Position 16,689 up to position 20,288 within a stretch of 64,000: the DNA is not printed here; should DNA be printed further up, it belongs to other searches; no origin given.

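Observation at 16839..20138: GGDEF–AAA_16–TPR protein: c-di-GMP synthase with a STAND ATPase instead of the usual REC/PAS/GAF sensor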

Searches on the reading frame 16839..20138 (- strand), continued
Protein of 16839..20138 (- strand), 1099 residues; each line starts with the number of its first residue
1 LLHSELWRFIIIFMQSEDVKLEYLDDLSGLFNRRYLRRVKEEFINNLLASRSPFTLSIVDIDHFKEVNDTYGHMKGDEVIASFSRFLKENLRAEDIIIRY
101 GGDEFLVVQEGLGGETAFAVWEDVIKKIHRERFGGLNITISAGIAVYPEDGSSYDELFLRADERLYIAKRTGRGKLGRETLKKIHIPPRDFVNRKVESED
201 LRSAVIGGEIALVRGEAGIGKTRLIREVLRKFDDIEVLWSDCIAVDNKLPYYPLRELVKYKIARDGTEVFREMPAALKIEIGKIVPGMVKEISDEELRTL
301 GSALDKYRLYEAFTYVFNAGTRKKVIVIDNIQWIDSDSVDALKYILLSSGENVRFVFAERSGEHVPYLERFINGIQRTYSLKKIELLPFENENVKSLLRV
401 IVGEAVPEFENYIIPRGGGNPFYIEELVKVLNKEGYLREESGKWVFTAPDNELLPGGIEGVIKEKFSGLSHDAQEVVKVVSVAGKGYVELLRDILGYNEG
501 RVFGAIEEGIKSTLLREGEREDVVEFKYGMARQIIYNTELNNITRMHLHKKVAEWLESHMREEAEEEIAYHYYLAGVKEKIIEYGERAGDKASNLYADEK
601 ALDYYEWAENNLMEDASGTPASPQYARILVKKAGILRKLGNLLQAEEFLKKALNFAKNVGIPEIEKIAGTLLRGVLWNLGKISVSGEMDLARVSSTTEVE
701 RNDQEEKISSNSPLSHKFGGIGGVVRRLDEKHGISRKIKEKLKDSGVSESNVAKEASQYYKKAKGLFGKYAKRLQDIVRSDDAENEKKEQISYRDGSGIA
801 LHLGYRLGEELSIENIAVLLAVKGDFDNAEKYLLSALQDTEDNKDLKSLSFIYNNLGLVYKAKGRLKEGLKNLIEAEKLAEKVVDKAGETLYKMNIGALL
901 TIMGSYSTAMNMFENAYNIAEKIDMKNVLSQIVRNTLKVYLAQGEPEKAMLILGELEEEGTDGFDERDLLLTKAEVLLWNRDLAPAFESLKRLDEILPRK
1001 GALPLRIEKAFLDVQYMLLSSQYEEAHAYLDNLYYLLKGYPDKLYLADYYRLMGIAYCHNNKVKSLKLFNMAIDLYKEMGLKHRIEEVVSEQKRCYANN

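Call 48: fold_search(model_id=the predicted structure, library=pdb)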
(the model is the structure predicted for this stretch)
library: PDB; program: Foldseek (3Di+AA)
matches with E <= 10: 1734; with E <= 0.001: 298
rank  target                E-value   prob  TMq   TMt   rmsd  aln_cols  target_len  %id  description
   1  6mfv_A                6.9e-12  1.00  0.27  0.43  20.2       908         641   12  Crystal structure of the Signal Transduction ATPase with Numerous Domains (STAND) protein with a tetratricopeptide rep (released 2019-02-20)
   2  3ign                  2.9e-09  1.00  0.14  0.87   2.4       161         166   36  Crystal Structure of the GGDEF domain from Marinobacter aquaeolei diguanylate cyclase complexed with c-di-GMP - Northeas (released 2009-08-11)
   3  4urs_A                4.7e-09  1.00  0.13  0.83   2.0       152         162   34  Crystal Structure of GGDEF domain from T.maritima (released 2014-10-08)
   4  4wxo_A                7.1e-09  1.00  0.14  0.76   2.2       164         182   32  SadC (300-487) from Pseudomonas aeruginosa PAO1 (released 2015-11-18)
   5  4urg_B                9.4e-09  1.00  0.13  0.85   2.1       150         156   34  Crystal Structure of GGDEF domain from T.maritima (active-like dimer) (released 2014-10-08)
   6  5llw_B                1.1e-08  1.00  0.14  0.23   1.9       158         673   34  Bacteriophytochrome activated diguanylyl cyclase from Idiomarina species A28L (released 2017-03-15)
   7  5llw_A                1.1e-08  1.00  0.14  0.22   1.9       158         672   34  Bacteriophytochrome activated diguanylyl cyclase from Idiomarina species A28L (released 2017-03-15)
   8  5llx_A                1.4e-08  1.00  0.14  0.23   1.9       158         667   34  Bacteriophytochrome activated diguanylyl cyclase from Idiomarina species A28L with GTP bound (released 2017-03-15)
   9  3i5c_A                1.7e-08  1.00  0.14  0.71   3.9       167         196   33  Crystal structure of a fusion protein containing the leucine zipper of GCN4 and the GGDEF domain of WspR from Pseudomo (released 2009-08-18)
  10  6d9m                  1.9e-08  1.00  0.14  0.46   1.9       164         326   38  T4-Lysozyme fusion to Geobacter GGDEF (released 2019-04-10)
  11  5llx_B                1.9e-08  1.00  0.14  0.23   1.9       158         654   34  Bacteriophytochrome activated diguanylyl cyclase from Idiomarina species A28L with GTP bound (released 2017-03-15)
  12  6et7_B                1.9e-08  1.00  0.14  0.23   1.9       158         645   34  Activated heterodimer of the bacteriophytochrome regulated diguanylyl cyclase variant - S505V A526V - from Idiomarina  (released 2018-06-13)
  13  8dgc_A                2.0e-08  1.00  0.15  0.10  29.2      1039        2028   11  Avs3 bound to phage PhiV-1 terminase (released 2022-08-03)
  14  5m3c_B                2.3e-08  1.00  0.14  0.34  16.3       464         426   16  Structure of the hybrid domain (GGDEF-EAL) of PA0575 from Pseudomonas aeruginosa PAO1 at 2.8 Ang. with GTP and Ca2+ bo (released 2017-12-20)
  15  8fgw_D                2.6e-08  1.00  0.23  0.20  22.9      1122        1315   12  Human IFT-A complex structures provide molecular insights into ciliary transport (released 2023-02-22)
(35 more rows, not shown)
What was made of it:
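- Closest known: Avs antiviral STAND proteins. Same: Order of effector, STAND NTPase and TPR sensor; a weak fold match to Avs3 (call 48).
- The layout is the same as antiviral STAND proteins (N-terminal effector, STAND NTPase, C-terminal TPR), and the model matches Avs3 8DGC at E 2e-8 (call 48).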

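Call 53: find_encoding_contigs(protein=P0006, flank=8000, max_places=1)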
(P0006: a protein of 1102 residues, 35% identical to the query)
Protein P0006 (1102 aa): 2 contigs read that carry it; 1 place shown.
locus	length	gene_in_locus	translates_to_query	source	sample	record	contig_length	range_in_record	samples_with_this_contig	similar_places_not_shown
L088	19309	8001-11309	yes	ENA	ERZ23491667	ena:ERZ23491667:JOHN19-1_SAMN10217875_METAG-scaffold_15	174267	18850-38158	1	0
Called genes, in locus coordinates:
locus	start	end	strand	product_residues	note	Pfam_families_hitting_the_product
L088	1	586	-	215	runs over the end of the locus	PF00857:Isochorismatase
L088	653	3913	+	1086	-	PF01364:Peptidase_C25, PF18962:Por_Secre_tail (weak)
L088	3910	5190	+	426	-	PF13393:tRNA-synt_His, PF00587:tRNA-synt_2b, PF03129:HGTP_anticodon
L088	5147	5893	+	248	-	PF04493:Endonuclease_5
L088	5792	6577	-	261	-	PF01148:CTP_transf_1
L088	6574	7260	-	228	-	PF01255:Prenyltransf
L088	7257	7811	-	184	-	PF01765:RRF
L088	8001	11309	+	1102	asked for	PF00990:GGDEF, PF01637:ATPase_2 (weak), PF13191:AAA_16, PF13401:AAA_22 (weak), PF17874:TPR_MalT (weak), PF13424:TPR_12, PF17874:TPR_MalT, PF13424:TPR_12, +8 more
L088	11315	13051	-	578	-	PF00501:AMP-binding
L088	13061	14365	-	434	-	PF00206:Lyase_1, PF10397:ADSL_C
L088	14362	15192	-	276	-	PF01972:SDH_protease (weak), PF00574:CLP_protease (faint), PF25145:NfeD1b_N, PF01343:Peptidase_S49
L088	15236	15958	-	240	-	PF00149:Metallophos, PF12850:Metallophos_2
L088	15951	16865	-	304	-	PF03130:HEAT_PBS (faint), PF02985:HEAT (faint), PF13646:HEAT_2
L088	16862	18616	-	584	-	-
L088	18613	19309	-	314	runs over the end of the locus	PF17125:Methyltr_RsmF_N, PF22458:RsmF-B_ferredox (weak), PF01189:Methyltr_RsmB-F, PF01728:FtsJ (faint), PF13847:Methyltransf_31 (faint)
